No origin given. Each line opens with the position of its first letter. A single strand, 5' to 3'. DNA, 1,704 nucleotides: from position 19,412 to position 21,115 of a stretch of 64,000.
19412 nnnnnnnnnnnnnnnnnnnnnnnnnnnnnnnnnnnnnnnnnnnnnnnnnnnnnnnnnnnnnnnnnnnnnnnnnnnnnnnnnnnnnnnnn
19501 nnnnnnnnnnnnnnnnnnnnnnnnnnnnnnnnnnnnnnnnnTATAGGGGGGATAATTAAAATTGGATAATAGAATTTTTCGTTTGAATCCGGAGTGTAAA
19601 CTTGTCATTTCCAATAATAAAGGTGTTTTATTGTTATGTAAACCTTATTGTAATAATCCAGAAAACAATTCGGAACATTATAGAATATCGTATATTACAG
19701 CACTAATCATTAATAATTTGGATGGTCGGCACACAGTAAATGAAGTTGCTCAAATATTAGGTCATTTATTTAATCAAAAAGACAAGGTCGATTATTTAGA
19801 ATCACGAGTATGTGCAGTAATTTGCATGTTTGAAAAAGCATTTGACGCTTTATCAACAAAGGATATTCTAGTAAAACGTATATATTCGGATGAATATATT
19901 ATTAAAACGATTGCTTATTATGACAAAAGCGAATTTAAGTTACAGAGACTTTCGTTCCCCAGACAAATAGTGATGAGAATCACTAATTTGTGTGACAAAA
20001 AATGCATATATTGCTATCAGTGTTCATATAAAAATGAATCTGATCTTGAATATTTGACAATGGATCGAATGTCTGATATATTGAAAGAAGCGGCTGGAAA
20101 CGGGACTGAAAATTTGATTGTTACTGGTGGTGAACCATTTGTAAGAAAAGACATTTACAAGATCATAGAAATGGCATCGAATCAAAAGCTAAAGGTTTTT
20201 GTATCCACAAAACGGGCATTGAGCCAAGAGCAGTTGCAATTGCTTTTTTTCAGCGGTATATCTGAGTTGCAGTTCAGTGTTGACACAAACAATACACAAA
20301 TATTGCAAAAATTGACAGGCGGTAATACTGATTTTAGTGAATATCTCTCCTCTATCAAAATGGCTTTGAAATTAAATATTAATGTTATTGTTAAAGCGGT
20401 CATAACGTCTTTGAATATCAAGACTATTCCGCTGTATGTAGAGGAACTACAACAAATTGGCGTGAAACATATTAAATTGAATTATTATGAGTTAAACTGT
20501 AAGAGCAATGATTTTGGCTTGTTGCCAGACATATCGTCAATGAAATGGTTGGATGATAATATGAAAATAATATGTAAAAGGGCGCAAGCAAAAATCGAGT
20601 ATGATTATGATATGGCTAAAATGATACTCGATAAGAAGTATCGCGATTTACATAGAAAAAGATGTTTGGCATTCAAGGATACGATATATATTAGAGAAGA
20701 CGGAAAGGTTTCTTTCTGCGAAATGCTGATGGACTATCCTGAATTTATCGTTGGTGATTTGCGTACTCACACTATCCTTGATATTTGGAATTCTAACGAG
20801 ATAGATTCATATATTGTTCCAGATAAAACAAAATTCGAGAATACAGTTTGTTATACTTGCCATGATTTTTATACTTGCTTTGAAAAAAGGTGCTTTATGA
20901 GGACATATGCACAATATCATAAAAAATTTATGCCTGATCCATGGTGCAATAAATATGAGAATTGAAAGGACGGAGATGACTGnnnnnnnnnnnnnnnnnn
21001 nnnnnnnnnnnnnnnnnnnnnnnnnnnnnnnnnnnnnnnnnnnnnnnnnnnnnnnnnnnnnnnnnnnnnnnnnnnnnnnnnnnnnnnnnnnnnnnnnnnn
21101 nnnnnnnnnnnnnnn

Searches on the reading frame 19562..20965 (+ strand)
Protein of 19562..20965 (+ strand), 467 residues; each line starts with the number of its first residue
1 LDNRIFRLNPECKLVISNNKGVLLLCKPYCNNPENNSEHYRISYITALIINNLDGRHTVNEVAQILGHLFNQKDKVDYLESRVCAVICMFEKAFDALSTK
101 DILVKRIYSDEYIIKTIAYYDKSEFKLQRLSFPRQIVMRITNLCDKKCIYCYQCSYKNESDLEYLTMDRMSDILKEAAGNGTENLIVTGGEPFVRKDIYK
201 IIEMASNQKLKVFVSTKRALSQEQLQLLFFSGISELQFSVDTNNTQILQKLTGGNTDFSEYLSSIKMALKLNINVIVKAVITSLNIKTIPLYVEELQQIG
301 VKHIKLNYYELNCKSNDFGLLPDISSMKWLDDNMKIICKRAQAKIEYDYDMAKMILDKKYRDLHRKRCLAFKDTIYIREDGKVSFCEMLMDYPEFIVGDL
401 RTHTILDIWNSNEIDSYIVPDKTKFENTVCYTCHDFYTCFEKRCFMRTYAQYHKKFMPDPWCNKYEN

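Call 5: search_protein_families(library=pfam, proteins=[window:19562-20965:+], max_evalue=0.01)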
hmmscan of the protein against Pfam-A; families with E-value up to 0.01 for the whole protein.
window:19562-20965:+ (467 aa): 3 families
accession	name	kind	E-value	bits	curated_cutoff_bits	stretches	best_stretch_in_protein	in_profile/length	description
PF04055.27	Radical_SAM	-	3.1e-22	80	29.5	1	139-282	2-149/166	Radical SAM superfamily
PF13186.11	SPASM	-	3.8e-09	37.1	21.5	1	368-434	1-67/67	Iron-sulfur cluster-binding domain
PF13353.11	Fer4_12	-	4.2e-06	27.5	22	1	143-216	14-90/137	4Fe-4S single cluster domain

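Call 6: search_protein_families(library=ncbifam, proteins=[window:19562-20965:+], max_evalue=0.1)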
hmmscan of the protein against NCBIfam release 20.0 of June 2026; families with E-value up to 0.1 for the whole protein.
window:19562-20965:+ (467 aa): 63 families (the best 25 are shown)
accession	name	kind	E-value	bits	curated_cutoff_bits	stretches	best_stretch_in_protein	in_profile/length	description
TIGR02109.1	PQQ_syn_pqqE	equivalog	3.8e-23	82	381.35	1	130-434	3-303/358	pyrroloquinoline quinone biosynthesis protein PqqE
TIGR04053.2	TIGR04053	equivalog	1.5e-22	80.4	395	1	133-305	7-182/366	TIGR04053 family radical SAM/SPASM domain-containing protein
TIGR02668.1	moaA_archaeal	equivalog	4.2e-21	75.2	325.25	1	137-306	13-183/303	GTP 3',8-cyclase MoaA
TIGR02666.1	moaA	equivalog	5.6e-21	74.9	284.05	1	138-295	14-179/336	GTP 3',8-cyclase MoaA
NF045574.1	sacti_mat_StsB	exception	9.3e-21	74.2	625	1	111-411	72-362/466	StsB family radical SAM/SPASM domain sactipeptide maturase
TIGR04545.1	rSAM_ahbD_hemeb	equivalog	6.4e-20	71.9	500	1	137-302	3-168/339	heme b synthase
TIGR04317.1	W_rSAM_matur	equivalog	3.7e-19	69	380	1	133-432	3-312/349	tungsten cofactor oxidoreductase radical SAM maturase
TIGR04347.1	pseudo_SAM_Halo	equivalog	1.1e-18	67.7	525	1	136-317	40-220/390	TIGR04347 family pseudo-SAM/SPASM protein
TIGR04055.1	rSAM_NirJ2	equivalog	5.1e-18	65.7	500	1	139-462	5-322/326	putative heme d1 biosynthesis radical SAM protein NirJ2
NF050035.1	rSAM_WgK_link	exception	7.5e-18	64.6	650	2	132-289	7-164/367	radical SAM/SPASM peptide maturase WgkB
NF001199.0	PRK00164.2-1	equivalog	1.1e-17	64.2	231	1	137-291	15-170/308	GTP 3',8-cyclase MoaA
TIGR04546.1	rSAM_ahbC_deAc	equivalog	1.3e-17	63.7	650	1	136-311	41-213/390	12,18-didecarboxysiroheme deacetylase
TIGR04303.1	GeoRSP_rSAM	equivalog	4e-17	62.8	400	1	133-462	4-324/325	GeoRSP system radical SAM/SPASM protein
TIGR04403.1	rSAM_skfB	equivalog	9.3e-16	57.6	300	1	133-388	103-350/402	sporulation killing factor system radical SAM maturase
TIGR04251.1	SCM_rSAM_ScmF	equivalog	1.3e-14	54.3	400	1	134-464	4-341/353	SynChlorMet cassette radical SAM/SPASM protein ScmF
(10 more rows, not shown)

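Call 14: find_homologous_proteins(query=window:19562-20962:+, max_evalue=1e-10)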
Query window:19562-20962:+ (467 aa): 3 proteins with E <= 1e-10 among 3013 candidates.
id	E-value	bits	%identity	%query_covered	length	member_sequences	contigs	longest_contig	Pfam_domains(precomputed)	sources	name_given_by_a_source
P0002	0.0e+0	1068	100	100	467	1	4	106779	PF13186.12,PF04055.28,PF13353.12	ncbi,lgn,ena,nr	ncbi:MAG: radical SAM protein [Clostridia bacterium]|nr:radical SAM protein [Clostridia bacterium]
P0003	2.1e-221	754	72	99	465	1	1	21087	PF13186.12,PF04055.28,PF13353.12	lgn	-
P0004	3.6e-177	608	59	99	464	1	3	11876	PF13186.12,PF04055.28,PF13353.12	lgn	-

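Call 15: find_encoding_contigs(protein=P0003, flank=10000, max_places=5)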
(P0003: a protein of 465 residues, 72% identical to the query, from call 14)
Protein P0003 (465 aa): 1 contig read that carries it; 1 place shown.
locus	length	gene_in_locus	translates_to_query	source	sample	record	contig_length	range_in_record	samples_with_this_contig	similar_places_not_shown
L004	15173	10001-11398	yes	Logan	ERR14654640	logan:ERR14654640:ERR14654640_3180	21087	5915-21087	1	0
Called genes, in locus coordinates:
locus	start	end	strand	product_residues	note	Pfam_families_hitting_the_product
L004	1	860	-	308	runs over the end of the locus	-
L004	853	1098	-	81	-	PF00550:PP-binding (weak)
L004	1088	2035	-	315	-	PF00535:Glycos_transf_2, PF10111:Glyco_tranf_2_2, PF13641:Glyco_tranf_2_3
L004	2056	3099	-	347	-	PF14907:NTP_transf_5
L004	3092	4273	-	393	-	PF00550:PP-binding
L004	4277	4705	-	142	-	PF00717:Peptidase_S24 (weak)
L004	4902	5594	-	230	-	-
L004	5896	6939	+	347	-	PF01022:HTH_5 (weak), PF12840:HTH_20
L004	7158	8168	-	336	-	PF04055:Radical_SAM, PF13353:Fer4_12 (weak)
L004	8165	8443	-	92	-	PF05402:PqqD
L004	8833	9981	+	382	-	-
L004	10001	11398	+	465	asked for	PF04055:Radical_SAM, PF13353:Fer4_12 (weak), PF13186:SPASM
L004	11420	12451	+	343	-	-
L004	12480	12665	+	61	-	-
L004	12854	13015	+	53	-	-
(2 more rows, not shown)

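Call 16: find_encoding_contigs(protein=P0004, flank=10000, max_places=5)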
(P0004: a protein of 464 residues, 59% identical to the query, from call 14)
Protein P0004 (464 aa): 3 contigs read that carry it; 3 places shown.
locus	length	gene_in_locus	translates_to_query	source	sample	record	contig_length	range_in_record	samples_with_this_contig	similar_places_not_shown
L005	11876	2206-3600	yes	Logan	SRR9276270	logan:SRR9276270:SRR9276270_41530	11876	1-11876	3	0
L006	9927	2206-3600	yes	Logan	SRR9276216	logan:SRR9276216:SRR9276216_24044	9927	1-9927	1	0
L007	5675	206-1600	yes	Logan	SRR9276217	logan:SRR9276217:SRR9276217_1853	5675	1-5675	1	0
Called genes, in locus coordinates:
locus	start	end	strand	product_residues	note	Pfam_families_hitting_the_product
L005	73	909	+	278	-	-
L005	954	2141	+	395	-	PF00675:Peptidase_M16 (faint)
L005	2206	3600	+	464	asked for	PF04055:Radical_SAM, PF13353:Fer4_12 (weak), PF13186:SPASM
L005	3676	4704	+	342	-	-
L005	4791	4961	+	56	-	-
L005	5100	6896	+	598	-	PF00005:ABC_tran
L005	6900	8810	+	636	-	PF00005:ABC_tran, PF02463:SMC_N (faint), PF13304:AAA_21 (faint)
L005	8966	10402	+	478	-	PF04055:Radical_SAM, PF13186:SPASM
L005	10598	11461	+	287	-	PF04439:Adenyl_transf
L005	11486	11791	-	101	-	-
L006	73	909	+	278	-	-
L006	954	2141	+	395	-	PF00675:Peptidase_M16 (faint)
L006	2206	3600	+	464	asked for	PF04055:Radical_SAM, PF13353:Fer4_12 (weak), PF13186:SPASM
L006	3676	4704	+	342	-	-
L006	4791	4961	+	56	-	-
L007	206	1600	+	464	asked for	PF04055:Radical_SAM, PF13353:Fer4_12 (weak), PF13186:SPASM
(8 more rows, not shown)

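Call 21: search_solved_structures(query=window:19562-20962:+, max_evalue=0.001)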
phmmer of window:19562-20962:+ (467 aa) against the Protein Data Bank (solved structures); distinct sequences matched with E-value up to 0.001: 7.
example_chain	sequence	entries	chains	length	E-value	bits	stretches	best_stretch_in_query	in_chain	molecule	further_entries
2fb2_A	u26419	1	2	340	3.2e-12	49.4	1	134-332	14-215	Molybdenum cofactor biosynthesis protein A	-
1tv7_A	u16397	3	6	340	7.2e-12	48.2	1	134-332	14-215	Molybdenum cofactor biosynthesis protein A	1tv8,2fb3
6efn_A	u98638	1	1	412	6.9e-11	45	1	133-300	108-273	Sporulation killing factor maturation protein SkfB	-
6c8v_A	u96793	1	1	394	3.4e-10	42.7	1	133-412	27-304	Coenzyme PQQ synthesis protein E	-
7vob_C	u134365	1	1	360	1.6e-07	33.9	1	134-311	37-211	Cytosylglucuronate decarboxylase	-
7voc_C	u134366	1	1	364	1.6e-07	33.9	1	134-311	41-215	Cytosylglucuronate decarboxylase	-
5v1q_A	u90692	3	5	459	7.3e-06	28.4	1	127-258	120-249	Radical SAM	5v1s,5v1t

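Call 73: search_solved_structures(query=A6, max_evalue=1)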
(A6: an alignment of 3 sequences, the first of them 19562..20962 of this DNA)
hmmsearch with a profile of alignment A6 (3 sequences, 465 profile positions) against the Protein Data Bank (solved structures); distinct sequences matched with E-value up to 1: 23.
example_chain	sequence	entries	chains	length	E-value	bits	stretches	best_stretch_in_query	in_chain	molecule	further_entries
2fb2_A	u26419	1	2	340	1e-13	54.2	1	134-319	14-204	Molybdenum cofactor biosynthesis protein A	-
1tv7_A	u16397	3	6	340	1.6e-13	53.6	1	134-319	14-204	Molybdenum cofactor biosynthesis protein A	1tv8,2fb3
6efn_A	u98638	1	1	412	2.2e-12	49.8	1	133-298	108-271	Sporulation killing factor maturation protein SkfB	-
6c8v_A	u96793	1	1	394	7e-11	44.9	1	130-353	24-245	Coenzyme PQQ synthesis protein E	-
7vob_C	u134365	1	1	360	1.7e-09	40.3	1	135-311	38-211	Cytosylglucuronate decarboxylase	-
7voc_C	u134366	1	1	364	1.7e-09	40.3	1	135-311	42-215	Cytosylglucuronate decarboxylase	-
5v1q_A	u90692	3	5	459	1.6e-06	30.5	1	118-462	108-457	Radical SAM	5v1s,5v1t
8wm2_A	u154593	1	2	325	1.1e-05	27.7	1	138-243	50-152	Fe-S radical SAM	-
7tol_A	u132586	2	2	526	7.1e-05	25.1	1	138-241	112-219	glycerol dibiphytanyl glycerol tetraether - macrocyclic archaeol synthase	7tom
4rtb_A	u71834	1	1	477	0.0041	19.3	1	138-274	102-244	HydG protein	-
7o1p_A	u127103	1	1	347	0.0072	18.4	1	136-209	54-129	[FeFe] hydrogenase maturase subunit HydE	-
3cix_A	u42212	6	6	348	0.0073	18.4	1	136-209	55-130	FeFe-Hydrogenase maturase | [FeFe] hydrogenase maturase subunit HydE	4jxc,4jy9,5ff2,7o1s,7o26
7o1o_A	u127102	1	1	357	0.0076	18.4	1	136-208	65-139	[FeFe] hydrogenase maturase subunit HydE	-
4jy8_A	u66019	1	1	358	0.0076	18.4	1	136-208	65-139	FEFE-HYDROGENASE MATURASE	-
8qmk_A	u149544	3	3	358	0.0076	18.4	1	136-208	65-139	[FeFe] hydrogenase maturase subunit HydE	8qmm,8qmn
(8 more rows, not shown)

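Call 82: predict_structure(alignment_id=A6)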
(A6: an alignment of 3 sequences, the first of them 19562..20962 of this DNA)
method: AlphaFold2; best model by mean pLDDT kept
length: 467 residues; sequences in the alignment: 3
mean_pLDDT: 51.0   pTM: 0.49
mean pLDDT of the five models: 51.0, 50.3, 49.6, 48.1, 48.0
residues with pLDDT >= 90: 31; 70-90: 91; 50-70: 86; < 50: 259
segments of 3 or more residues with pLDDT < 50: 1-56, 87-135, 141-165, 242-256, 310-318, 366-467
pLDDT, mean of each block of 10 residues (from residue 1): 26 31 31 29 38 50 61 61 52 37 27 28 30 48 35 30 45 64 62 64 87 80 92 87 41 50 92 87 73 86 75 43 79 84 74 72 49 28 28 23 23 27 33 36 32 32 27
secondary structure, 60 per line:
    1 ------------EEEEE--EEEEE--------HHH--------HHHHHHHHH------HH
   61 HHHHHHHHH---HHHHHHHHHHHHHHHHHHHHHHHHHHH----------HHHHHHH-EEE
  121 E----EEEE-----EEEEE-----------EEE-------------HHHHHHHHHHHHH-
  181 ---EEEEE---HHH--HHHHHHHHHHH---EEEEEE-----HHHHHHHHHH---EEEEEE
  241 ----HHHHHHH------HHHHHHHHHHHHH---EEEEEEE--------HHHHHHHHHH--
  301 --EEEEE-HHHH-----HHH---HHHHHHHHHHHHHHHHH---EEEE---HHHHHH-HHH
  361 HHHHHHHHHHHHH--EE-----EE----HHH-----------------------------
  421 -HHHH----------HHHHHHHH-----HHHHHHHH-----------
elements in order: E13-17 E20-24 H44-52 H59-69 H73-99 H110-116 E118-121 E126-129 E135-139 E151-153 H167-179 E184-188 H197-207 E211-216 H222-231 E235-240 H245-251 H258-270 E274-280 H289-298 E303-307 H309-312 H324-340 E344-347 H351-356 H358-373 H422-425 H436-443 H449-456
